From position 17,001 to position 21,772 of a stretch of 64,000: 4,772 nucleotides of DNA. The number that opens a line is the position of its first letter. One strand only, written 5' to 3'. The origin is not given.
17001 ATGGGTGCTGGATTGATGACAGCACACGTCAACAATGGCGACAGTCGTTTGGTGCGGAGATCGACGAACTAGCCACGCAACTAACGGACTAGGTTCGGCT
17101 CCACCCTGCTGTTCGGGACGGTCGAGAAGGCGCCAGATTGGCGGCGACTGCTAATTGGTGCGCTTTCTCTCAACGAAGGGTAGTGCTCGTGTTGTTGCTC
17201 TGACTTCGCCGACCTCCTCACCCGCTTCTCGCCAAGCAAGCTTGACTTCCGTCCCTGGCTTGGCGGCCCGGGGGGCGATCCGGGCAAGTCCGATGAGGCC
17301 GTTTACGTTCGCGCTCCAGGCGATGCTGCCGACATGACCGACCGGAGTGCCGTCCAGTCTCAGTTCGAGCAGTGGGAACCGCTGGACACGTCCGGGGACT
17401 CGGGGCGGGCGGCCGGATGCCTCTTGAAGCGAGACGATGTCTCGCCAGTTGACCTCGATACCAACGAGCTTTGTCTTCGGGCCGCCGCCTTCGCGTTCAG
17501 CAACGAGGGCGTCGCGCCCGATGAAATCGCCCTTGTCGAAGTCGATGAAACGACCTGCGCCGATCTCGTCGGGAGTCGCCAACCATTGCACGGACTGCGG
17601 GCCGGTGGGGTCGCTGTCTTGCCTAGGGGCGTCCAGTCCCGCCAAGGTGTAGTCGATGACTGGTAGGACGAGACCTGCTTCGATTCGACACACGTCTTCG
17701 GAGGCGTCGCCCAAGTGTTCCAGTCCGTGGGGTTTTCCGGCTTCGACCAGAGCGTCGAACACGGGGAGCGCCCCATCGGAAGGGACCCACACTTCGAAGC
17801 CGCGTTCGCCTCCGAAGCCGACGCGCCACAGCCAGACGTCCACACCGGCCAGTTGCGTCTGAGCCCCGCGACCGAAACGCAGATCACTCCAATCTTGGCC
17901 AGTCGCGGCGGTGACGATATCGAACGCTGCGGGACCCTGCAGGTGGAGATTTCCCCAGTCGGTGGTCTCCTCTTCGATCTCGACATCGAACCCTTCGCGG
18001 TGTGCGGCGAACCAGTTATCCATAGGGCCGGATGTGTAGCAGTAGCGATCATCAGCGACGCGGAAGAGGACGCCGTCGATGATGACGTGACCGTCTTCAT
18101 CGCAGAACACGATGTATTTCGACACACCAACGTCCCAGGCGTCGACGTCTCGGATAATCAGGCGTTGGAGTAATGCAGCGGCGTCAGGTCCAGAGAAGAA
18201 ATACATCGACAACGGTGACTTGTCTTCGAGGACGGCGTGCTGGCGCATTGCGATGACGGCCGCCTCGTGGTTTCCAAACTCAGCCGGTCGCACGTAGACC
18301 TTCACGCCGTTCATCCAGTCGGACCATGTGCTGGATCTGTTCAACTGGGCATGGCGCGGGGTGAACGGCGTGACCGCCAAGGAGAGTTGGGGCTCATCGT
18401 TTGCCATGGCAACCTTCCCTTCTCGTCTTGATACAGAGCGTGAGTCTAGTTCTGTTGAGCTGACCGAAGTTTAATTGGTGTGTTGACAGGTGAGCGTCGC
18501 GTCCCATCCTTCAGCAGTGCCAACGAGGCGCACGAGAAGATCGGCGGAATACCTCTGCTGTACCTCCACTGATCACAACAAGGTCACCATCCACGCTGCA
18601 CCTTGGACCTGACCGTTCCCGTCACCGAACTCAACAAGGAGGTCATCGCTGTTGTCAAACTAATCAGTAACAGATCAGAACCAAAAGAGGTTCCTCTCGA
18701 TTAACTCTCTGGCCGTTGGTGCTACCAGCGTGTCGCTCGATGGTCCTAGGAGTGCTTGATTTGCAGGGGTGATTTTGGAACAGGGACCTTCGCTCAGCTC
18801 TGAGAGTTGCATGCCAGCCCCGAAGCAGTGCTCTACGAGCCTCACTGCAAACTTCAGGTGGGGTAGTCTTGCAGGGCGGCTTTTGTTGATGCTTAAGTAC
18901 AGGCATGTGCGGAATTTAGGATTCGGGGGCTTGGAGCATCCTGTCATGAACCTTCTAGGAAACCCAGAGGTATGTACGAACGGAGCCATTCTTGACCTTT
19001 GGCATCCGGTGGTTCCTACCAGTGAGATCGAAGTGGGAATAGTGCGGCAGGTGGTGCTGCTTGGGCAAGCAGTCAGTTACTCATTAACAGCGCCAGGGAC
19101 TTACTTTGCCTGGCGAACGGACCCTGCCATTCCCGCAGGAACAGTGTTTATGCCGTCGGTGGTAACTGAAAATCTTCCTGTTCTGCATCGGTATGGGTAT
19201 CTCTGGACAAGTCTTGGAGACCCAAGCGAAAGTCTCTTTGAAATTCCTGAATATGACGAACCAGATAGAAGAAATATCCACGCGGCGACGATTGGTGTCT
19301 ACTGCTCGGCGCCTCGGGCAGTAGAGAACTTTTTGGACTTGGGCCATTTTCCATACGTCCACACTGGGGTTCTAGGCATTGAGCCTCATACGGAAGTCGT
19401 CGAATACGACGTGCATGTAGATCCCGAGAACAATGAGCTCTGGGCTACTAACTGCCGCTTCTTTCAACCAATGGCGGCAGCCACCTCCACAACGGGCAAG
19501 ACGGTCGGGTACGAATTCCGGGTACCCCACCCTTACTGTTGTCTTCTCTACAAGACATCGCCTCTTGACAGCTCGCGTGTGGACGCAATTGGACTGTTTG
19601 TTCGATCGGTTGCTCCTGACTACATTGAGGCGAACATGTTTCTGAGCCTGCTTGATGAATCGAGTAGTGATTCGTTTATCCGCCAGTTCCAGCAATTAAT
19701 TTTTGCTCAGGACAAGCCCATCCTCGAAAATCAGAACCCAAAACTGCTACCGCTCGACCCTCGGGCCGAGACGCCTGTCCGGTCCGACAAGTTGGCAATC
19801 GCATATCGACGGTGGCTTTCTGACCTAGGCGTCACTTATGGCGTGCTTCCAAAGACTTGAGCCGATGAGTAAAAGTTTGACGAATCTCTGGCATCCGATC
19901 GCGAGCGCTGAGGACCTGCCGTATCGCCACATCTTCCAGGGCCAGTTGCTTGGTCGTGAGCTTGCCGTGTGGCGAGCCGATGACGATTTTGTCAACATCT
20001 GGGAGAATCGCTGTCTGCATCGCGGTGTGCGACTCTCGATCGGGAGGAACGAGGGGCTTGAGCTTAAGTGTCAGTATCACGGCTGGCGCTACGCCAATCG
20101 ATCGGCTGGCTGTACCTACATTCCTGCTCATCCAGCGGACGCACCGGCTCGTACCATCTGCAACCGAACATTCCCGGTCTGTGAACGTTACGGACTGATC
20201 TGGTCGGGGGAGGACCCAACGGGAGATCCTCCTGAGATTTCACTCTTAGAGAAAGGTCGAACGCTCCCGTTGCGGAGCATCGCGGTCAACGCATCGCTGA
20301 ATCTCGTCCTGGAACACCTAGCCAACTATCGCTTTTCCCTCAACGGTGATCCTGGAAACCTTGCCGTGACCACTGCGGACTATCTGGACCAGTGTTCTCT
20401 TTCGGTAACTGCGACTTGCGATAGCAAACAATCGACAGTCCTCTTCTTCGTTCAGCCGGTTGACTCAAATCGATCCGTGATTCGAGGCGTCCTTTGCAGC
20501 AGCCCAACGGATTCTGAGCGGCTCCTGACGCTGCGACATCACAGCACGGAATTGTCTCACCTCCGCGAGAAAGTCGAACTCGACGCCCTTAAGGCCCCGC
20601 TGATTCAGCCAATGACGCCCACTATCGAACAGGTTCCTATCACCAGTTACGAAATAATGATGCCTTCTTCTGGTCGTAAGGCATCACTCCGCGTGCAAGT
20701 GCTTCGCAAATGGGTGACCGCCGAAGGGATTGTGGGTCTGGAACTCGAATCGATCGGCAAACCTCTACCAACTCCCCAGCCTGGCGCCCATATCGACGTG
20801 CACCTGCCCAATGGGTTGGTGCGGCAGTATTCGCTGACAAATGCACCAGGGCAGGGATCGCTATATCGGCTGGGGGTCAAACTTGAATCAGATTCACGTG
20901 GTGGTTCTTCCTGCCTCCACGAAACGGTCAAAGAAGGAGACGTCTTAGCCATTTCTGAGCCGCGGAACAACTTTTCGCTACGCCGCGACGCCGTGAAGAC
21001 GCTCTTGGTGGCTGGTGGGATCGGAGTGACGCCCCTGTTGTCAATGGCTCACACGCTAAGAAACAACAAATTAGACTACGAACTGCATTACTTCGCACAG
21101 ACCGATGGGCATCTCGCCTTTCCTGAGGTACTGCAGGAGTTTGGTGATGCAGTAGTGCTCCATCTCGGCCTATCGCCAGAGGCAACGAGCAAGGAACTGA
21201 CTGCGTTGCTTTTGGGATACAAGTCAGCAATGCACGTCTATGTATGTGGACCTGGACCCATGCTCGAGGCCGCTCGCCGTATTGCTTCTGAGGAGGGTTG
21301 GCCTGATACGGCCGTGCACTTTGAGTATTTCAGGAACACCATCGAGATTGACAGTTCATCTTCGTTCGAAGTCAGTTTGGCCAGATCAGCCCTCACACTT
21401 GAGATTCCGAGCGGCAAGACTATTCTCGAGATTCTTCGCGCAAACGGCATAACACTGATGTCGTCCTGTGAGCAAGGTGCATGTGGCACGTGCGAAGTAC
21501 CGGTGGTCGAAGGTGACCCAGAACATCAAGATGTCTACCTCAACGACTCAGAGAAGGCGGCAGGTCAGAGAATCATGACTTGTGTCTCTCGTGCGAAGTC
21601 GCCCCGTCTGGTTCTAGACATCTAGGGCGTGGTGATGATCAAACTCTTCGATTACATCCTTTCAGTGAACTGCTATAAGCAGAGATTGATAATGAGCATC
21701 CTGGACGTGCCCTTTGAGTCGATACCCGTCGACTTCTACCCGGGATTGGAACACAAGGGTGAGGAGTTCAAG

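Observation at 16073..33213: Composite island: deaminase paralogs + Ndm-like demethylases + BMP-type nucleoside importer + GcvT-like + 2OG oxygenase, a putative methylated-purine or modified-nucleoside catabolic locus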

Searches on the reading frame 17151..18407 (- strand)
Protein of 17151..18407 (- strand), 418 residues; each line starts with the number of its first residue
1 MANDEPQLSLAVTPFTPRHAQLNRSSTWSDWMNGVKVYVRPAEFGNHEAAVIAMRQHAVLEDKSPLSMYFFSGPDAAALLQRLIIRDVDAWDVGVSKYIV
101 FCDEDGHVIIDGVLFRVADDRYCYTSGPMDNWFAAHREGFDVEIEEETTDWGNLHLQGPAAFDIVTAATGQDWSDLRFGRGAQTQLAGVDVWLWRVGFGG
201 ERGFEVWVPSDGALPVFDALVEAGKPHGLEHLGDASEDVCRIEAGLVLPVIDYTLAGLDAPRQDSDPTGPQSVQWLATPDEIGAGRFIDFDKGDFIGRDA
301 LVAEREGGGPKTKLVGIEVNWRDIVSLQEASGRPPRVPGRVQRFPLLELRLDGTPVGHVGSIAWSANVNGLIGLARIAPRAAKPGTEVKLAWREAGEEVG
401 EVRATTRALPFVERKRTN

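Call 3: search_protein_families(library=pfam, proteins=[window:17151-18407:-])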
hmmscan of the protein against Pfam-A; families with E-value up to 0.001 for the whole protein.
window:17151-18407:- (418 aa): 2 families
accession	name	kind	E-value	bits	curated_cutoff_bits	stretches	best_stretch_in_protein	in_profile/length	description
PF01571.26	GCV_T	-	1.2e-49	169.3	25.6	1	34-249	14-237/255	Aminomethyltransferase folate-binding domain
PF08669.17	GCV_T_C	-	3.5e-07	30.5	25.9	1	351-410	23-77/80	Glycine cleavage T-protein C-terminal barrel domain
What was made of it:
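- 17151..18407 (-): GcvT-family folate-binding protein. Proposed role: trapping formaldehyde or methylene as 5,10-CH2-THF, or a THF-dependent demethylase. Pfam GCV_T plus GCV_T_C (call 3).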

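Call 8: search_protein_families(library=ncbifam, proteins=[window:17151-18407:-], max_evalue=0.00001)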
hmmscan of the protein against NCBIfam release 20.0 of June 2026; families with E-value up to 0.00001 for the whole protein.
window:17151-18407:- (418 aa): 8 families
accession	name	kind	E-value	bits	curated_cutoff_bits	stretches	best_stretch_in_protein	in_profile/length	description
NF053776.1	TmaoDeMthMsil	equivalog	6e-42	144.1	1100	1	36-416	405-758/763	trimethylamine N-oxide demethylase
NF001567.0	PRK00389.1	subfamily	1.9e-39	135.6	300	1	40-415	27-356/359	glycine cleavage system aminomethyltransferase GcvT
NF047633.1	SyrngDmethDesA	equivalog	1.7e-36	125.7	800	2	36-247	24-250/453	syringate O-demethylase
NF047885.1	VanMgalDeMLigM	equivalog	1.6e-32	113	580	1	39-247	27-251/461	vanillate/3-O-methylgallate O-demethylase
TIGR01372.1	soxA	subfamily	1.1e-30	106.2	1164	1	52-393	651-973/996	sarcosine oxidase subunit alpha family protein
NF009133.0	PRK12486.1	equivalog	7.4e-27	94.2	410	1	40-247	37-245/369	dimethylsulfoniopropionate demethylase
TIGR00528.1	gcvT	equivalog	6.5e-26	91.1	235.85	1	38-393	23-346/362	glycine cleavage system aminomethyltransferase GcvT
NF010093.0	PRK13579.1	equivalog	3.2e-25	88.7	459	1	54-414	48-366/371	glycine cleavage system aminomethyltransferase GcvT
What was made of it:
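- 17151..18407 (-): It is below all NCBIfam equivalog cutoffs (call 8).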

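Call 51: search_solved_structures(query=window:17151-18407:-, max_evalue=1e-10)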
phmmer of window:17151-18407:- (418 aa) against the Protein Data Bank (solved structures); distinct sequences matched with E-value up to 1e-10: 15.
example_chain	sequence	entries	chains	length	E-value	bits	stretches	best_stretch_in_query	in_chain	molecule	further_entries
9q59_A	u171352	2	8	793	3.7e-27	98.4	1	53-391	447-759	trimethylamine N-oxide demethylase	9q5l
9q5a_A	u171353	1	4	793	4.3e-27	98.2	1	53-391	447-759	Trimethylamine N-oxide Demethylase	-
5x1i_A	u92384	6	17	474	3.6e-24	88.5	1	37-305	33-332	Vanillate/3-O-methylgallate O-demethylase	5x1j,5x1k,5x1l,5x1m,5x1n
5tl4_A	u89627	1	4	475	3.8e-24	88.5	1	37-305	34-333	Vanillate/3-O-methylgallate O-demethylase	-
1yx2_A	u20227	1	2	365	7.4e-24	87.5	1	41-248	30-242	Aminomethyltransferase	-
1woo_A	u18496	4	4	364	7.4e-22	80.9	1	49-306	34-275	Aminomethyltransferase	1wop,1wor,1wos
1v5v_A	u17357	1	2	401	7.3e-16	61.2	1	50-391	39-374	aminomethyltransferase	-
3tfh_A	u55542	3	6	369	4e-15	58.7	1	39-228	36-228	GcvT-like Aminomethyltransferase protein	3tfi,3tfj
1vrq_A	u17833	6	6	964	7e-14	54.7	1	53-249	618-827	Sarcosine oxidase alpha subunit | Subunit alpha of sarcosine oxidase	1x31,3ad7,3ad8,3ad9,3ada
1pj5_A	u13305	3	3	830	2.4e-13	52.9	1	55-246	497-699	N,N-dimethylglycine oxidase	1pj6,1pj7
2gag_A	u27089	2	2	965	2.7e-13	52.7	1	54-249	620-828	heterotetrameric sarcosine oxidase alpha-subunit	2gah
3gsi_A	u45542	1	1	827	2.7e-12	49.4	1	55-246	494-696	N,N-dimethylglycine oxidase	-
3gir_A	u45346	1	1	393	1.1e-11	47.4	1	54-254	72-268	Aminomethyltransferase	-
3a8i_A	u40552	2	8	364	7e-11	44.8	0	39-317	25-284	Aminomethyltransferase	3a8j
1vlo_A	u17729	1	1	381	7.2e-11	44.7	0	38-317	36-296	Aminomethyltransferase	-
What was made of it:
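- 17151..18407 (-): The nearest structures are the THF domain of TMAO demethylase, and LigM (call 51).
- Closest known: THF-binding. Same: GCV_T plus GCV_T_C domains; these enzymes are the best structural-sequence matches (calls 8, 51).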

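Call 75: find_encoding_contigs(protein=window:17151-18407:-, flank=10000, max_places=5)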
Protein window:17151-18407:- (418 aa): no gene with exactly this product is on record in the collection.

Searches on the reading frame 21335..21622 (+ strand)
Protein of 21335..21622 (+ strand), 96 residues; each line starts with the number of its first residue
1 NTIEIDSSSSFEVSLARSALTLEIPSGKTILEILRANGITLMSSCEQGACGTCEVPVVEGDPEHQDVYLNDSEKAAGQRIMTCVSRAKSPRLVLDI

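Call 54: search_solved_structures(query=window:21335-21622:+, max_evalue=1e-12, show_alignments=5)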
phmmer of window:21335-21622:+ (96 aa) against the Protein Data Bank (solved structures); distinct sequences matched with E-value up to 1e-12: 5.
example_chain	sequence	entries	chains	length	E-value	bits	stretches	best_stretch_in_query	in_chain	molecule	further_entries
6laa_A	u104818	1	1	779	1.1e-24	89.6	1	9-96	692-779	Cytochrome P450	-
6icm_D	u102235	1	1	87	1e-21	80.1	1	11-96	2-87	Oxidoreductase NdmD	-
2pia_A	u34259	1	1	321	1e-21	80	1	8-96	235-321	PHTHALATE DIOXYGENASE REDUCTASE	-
6kbh_A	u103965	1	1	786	2.4e-20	75.7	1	8-95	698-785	Cytochrome P450 monooxygenase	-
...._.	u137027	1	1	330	3.1e-20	75.3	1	7-96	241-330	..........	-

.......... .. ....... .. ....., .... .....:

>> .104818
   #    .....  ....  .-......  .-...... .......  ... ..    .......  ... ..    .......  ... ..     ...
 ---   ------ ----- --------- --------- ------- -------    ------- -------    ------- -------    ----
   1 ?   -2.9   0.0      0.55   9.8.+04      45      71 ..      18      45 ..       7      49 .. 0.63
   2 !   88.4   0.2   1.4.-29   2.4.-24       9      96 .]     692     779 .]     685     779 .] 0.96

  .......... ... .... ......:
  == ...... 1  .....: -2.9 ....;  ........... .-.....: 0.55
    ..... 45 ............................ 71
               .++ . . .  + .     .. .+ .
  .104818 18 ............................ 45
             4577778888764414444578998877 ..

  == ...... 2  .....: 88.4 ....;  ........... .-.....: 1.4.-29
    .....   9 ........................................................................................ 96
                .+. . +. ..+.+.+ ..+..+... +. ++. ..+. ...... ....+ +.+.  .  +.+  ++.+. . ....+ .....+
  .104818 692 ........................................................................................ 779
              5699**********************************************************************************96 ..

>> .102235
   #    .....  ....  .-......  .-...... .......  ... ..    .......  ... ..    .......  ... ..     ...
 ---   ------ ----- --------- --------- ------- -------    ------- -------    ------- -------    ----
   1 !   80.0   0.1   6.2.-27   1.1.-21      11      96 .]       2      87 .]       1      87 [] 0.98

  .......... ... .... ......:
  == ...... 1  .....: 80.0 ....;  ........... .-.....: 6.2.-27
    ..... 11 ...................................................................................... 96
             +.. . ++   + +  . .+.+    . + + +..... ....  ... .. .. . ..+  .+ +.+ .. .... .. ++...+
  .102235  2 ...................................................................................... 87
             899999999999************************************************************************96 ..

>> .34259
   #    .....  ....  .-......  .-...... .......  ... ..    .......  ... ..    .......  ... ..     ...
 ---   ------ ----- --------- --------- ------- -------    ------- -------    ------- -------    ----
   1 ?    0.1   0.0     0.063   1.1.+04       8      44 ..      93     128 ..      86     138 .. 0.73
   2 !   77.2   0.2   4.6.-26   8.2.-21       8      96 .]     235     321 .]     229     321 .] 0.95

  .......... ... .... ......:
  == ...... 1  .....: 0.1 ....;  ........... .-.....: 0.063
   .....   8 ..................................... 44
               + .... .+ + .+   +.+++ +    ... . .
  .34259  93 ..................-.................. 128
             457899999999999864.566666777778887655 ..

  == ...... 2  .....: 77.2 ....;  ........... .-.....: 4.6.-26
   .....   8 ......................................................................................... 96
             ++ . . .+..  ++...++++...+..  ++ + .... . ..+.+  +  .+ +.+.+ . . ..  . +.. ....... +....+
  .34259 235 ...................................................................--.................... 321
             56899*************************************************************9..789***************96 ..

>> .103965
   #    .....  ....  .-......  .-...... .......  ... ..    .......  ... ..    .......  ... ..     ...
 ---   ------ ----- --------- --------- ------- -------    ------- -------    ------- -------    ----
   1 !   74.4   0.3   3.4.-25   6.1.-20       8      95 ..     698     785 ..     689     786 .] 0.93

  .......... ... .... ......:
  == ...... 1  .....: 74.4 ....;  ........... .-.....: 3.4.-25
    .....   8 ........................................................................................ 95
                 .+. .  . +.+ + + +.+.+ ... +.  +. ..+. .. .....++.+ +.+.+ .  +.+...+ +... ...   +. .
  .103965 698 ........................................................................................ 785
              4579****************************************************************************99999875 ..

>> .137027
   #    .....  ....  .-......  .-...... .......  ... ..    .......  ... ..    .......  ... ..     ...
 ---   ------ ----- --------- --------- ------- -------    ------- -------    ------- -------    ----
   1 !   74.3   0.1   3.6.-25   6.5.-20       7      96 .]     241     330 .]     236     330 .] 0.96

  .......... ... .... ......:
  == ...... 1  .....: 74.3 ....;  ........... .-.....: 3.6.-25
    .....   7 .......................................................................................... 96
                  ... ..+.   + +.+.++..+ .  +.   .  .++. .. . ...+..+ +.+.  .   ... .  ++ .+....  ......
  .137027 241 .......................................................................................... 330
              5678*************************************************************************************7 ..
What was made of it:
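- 19838..21625 (+): NdmD-like reductase: N-terminal Rieske domain, FMN/NAD(H) domain and plant-type 2Fe-2S domain. It overlaps the NdmC-like gene by 23 nt. The C-terminal domain is about 45% identical to NdmD chain 6ICM_D (call 54).
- On NdmCDE-type split Rieske N-demethylase: The NdmD Fer2 domain (6ICM_D) is about 45% identical, which is no better than generic reductases (call 54).
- The NdmD Fer2 domain (about 45% identity) is no closer to NdmD than to generic phthalate-dioxygenase-type reductases (call 54).
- Tried and rejected: Only the NdmD Fer2 fragment in the PDB could be compared, and it was not diagnostic (call 54).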
